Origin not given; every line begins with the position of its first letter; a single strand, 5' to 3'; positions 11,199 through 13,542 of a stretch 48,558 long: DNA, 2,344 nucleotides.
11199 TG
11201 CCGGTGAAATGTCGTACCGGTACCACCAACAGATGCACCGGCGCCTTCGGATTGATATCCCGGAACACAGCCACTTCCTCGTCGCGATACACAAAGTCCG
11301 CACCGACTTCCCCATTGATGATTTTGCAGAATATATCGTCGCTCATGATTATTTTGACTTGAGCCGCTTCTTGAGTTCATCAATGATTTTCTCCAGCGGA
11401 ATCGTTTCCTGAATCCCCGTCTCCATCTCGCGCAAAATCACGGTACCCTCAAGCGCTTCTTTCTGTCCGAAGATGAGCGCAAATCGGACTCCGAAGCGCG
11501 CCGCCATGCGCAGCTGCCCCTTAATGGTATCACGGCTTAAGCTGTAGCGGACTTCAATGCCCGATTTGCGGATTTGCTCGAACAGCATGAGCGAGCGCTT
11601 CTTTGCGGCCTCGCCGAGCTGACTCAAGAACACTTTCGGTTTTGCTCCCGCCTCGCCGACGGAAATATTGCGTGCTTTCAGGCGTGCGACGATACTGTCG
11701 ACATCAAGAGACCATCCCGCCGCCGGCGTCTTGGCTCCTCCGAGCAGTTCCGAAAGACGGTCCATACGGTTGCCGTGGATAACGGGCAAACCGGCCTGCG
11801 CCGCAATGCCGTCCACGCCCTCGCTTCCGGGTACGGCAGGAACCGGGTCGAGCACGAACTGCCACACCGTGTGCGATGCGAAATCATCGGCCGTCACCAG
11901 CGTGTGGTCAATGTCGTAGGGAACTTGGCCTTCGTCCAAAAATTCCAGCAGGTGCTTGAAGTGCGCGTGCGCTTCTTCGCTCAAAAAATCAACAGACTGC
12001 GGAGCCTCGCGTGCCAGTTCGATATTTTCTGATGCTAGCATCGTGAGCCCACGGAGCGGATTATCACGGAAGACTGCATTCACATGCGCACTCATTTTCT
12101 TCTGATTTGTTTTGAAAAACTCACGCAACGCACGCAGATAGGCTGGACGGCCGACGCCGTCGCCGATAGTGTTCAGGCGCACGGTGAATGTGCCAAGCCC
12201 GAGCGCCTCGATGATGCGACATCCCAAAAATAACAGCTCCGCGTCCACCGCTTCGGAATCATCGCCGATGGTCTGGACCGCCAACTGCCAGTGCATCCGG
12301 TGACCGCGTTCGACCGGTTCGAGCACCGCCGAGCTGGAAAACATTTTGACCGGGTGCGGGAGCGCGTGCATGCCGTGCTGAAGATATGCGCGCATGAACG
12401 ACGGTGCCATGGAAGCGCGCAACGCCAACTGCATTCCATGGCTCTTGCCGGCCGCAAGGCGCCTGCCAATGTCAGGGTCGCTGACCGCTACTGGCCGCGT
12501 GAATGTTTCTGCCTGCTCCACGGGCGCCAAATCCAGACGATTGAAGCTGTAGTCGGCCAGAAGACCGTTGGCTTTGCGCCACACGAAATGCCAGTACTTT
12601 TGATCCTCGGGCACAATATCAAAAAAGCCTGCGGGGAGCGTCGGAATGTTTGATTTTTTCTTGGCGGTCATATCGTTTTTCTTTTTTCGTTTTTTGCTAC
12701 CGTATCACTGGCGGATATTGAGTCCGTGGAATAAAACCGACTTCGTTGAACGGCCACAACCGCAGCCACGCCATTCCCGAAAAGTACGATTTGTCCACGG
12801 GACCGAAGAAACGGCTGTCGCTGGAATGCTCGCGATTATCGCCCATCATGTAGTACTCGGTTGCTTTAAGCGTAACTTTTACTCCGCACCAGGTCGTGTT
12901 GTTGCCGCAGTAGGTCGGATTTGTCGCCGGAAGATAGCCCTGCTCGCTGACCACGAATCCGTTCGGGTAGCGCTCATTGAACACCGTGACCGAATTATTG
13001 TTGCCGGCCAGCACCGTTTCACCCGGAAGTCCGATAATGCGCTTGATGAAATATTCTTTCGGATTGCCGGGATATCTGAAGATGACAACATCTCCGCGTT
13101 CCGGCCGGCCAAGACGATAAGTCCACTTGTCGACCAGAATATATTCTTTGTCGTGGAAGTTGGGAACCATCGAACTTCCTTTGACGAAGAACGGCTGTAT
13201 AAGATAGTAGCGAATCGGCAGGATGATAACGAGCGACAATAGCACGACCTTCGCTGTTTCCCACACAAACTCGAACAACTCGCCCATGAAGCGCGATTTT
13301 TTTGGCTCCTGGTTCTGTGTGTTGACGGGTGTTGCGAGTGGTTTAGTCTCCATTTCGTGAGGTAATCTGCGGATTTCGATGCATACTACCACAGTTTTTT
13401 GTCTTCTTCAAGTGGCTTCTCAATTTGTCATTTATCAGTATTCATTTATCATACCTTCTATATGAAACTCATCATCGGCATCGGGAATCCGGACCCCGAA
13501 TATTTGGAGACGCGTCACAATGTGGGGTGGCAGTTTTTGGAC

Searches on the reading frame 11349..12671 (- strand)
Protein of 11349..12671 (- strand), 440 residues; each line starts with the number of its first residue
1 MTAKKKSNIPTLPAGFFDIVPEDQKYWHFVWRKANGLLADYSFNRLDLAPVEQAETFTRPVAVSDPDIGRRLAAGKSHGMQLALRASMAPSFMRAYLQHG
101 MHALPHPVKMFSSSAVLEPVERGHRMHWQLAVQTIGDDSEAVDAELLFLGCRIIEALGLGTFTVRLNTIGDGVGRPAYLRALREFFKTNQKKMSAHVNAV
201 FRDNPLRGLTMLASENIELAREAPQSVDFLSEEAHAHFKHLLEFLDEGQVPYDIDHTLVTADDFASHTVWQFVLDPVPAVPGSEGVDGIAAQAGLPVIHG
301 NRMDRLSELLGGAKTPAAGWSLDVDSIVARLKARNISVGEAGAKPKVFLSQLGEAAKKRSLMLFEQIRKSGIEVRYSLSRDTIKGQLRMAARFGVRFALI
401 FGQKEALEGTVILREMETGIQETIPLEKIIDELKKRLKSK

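Call 64: search_protein_families(library=pfam, proteins=[window:11349-12671:-], max_evalue=0.001)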
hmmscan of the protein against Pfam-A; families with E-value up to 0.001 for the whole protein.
window:11349-12671:- (440 aa): 2 families
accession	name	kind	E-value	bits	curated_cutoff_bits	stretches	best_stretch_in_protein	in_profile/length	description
PF03129.25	HGTP_anticodon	-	1.7e-14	54.2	21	1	347-436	2-94/94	Anticodon binding domain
PF13393.11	tRNA-synt_His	-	8.5e-13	48.6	25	1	15-327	1-308/308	Histidyl-tRNA synthetase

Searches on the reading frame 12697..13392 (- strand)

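Call 64: search_protein_families(library=pfam, proteins=[window:12697-13392:-], max_evalue=0.001)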
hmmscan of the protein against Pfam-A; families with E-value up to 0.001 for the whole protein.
window:12697-13392:- (231 aa): 2 families
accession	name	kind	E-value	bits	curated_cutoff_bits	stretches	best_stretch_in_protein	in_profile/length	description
PF10502.14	Peptidase_S26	-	1.1e-39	136.6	22.9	1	44-213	2-168/168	Signal peptidase, peptidase S26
PF00717.28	Peptidase_S24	-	5.7e-06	26.5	23.3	1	69-134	39-97/116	Peptidase S24-like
